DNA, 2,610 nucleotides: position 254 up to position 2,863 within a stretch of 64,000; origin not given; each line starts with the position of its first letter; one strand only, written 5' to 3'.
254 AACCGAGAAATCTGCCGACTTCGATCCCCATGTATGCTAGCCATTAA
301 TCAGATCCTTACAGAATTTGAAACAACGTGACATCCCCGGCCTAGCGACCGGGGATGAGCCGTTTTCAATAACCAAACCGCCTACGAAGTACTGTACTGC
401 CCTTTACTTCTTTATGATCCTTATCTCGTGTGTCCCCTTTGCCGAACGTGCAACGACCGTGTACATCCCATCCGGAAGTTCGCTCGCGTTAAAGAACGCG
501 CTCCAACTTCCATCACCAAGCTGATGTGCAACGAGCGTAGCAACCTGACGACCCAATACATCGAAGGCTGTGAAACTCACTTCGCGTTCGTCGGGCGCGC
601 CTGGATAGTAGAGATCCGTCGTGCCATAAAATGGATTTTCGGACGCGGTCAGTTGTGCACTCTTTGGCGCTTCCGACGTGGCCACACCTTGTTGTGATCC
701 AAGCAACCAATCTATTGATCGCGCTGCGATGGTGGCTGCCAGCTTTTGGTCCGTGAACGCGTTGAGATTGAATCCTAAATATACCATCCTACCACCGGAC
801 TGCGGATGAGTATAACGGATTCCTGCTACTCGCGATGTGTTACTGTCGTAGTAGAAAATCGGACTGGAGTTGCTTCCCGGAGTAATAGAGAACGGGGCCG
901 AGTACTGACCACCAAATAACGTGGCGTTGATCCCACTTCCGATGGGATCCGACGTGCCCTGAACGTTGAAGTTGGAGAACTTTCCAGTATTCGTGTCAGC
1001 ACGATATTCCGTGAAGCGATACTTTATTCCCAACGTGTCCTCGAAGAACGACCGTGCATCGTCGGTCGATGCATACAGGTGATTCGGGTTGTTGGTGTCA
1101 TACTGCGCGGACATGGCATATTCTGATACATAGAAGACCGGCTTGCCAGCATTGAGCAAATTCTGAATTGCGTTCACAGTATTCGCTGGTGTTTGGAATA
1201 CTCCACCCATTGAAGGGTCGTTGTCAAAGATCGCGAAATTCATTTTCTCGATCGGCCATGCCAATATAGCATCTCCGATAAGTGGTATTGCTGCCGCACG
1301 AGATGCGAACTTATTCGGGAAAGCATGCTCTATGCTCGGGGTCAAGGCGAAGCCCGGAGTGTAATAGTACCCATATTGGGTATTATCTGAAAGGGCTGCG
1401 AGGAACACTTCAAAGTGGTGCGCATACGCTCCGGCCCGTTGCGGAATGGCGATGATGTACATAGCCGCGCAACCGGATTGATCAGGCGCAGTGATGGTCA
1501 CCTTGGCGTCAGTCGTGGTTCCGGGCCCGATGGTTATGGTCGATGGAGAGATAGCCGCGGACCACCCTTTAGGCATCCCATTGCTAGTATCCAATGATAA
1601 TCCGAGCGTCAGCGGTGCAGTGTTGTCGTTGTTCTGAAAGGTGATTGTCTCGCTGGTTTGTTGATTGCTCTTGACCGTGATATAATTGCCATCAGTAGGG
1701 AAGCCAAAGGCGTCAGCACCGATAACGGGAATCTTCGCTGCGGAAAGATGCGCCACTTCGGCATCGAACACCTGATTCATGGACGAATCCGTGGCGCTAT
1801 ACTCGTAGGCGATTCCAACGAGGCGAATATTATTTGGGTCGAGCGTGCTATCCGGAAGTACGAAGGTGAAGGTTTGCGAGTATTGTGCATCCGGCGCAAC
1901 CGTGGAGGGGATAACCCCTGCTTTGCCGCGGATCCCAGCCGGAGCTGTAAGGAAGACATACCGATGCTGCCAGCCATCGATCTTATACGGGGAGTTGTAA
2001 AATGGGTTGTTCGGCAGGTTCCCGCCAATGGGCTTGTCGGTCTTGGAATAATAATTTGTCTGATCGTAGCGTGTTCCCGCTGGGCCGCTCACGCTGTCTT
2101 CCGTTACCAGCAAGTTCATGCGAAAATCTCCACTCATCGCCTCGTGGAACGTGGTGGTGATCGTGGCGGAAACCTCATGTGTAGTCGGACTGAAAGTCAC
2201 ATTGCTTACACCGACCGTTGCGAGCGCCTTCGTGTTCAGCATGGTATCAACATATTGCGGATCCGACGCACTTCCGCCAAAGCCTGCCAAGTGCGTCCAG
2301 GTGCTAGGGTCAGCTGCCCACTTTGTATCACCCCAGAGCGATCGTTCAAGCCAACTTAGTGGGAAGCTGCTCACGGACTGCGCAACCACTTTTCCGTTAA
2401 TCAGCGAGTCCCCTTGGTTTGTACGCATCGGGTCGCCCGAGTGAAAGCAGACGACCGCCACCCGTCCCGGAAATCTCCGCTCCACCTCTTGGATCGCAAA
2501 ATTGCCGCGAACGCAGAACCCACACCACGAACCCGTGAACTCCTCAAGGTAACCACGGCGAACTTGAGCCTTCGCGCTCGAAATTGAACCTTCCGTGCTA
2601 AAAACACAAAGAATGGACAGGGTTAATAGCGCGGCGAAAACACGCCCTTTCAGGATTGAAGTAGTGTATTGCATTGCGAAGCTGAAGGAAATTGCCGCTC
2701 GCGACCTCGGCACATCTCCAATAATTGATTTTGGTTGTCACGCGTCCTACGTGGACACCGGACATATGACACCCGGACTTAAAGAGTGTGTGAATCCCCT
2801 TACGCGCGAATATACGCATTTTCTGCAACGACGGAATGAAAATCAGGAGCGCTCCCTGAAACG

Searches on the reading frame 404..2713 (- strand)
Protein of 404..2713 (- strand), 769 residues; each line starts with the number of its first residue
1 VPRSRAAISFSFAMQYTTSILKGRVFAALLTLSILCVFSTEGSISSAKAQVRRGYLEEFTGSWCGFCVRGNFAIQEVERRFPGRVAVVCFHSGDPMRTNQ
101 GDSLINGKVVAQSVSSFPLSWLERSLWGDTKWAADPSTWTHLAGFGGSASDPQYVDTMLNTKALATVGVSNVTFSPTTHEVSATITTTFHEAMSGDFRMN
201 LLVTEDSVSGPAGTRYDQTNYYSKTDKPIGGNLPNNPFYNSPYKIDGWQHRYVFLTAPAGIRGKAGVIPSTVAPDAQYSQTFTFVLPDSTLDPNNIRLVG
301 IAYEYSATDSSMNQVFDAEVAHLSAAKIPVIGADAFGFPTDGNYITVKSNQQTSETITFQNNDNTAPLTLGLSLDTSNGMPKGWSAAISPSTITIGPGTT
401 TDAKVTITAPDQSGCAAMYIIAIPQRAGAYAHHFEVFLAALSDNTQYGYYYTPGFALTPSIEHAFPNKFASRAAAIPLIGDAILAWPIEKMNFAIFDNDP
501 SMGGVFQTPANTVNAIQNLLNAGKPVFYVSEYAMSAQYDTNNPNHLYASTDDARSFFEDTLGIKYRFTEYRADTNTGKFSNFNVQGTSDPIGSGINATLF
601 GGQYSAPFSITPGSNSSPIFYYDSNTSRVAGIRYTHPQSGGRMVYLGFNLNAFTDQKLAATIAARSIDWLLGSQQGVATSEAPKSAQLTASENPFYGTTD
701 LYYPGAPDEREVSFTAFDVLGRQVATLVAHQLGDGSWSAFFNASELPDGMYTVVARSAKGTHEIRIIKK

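Call 64: find_encoding_contigs(protein=window:404-2713:-, flank=10000, max_places=2)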
Protein window:404-2713:- (769 aa): no gene with exactly this product is on record in the collection.
